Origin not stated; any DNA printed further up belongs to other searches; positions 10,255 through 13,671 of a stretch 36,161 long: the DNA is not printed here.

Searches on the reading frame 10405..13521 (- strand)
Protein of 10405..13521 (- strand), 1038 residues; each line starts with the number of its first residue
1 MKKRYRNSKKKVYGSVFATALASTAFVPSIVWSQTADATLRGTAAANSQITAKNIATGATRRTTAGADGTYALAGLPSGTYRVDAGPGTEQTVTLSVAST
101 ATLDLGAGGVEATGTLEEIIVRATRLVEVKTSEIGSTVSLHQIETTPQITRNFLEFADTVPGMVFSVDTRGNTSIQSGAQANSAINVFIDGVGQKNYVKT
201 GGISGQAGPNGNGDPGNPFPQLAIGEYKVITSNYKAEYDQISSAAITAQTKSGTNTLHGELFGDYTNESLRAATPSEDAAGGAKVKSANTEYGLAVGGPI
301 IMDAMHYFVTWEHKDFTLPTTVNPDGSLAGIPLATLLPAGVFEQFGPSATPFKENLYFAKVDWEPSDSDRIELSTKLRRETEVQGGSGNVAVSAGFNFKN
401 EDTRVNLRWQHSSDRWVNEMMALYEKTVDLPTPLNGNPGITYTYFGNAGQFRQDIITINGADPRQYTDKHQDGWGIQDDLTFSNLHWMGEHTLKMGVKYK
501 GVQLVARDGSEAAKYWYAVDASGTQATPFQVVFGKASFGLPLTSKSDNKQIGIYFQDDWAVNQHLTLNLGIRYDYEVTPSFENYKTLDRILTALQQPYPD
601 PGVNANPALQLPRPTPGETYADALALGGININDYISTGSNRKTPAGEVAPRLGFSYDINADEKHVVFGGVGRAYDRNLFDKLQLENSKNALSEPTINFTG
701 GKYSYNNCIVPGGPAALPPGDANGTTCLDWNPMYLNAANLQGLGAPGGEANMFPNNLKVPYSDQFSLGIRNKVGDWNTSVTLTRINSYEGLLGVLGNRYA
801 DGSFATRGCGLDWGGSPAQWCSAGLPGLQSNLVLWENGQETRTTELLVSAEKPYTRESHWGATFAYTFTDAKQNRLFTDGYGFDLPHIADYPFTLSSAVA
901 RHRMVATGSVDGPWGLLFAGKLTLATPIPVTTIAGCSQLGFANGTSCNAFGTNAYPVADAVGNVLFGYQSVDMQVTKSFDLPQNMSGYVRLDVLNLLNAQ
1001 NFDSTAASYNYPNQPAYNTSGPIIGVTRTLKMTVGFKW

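Call 32: search_protein_families(library=pfam, proteins=[window:10405-13521:-], max_evalue=0.00001)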
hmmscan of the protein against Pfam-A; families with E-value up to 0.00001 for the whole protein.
window:10405-13521:- (1038 aa): 3 families
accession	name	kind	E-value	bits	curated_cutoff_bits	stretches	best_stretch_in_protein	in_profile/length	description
PF25183.1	OMP_b-brl_4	-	3e-50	171.9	30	2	346-915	146-680/838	Outer membrane beta barrel domain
PF00593.30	TonB_dep_Rec_b-barrel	-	1.5e-12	48.6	27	1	393-985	51-427/436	TonB dependent receptor-like, beta-barrel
PF13620.12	CarboxypepD_reg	-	2.3e-07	31.5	32.3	1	41-104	10-78/82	Carboxypeptidase regulatory-like domain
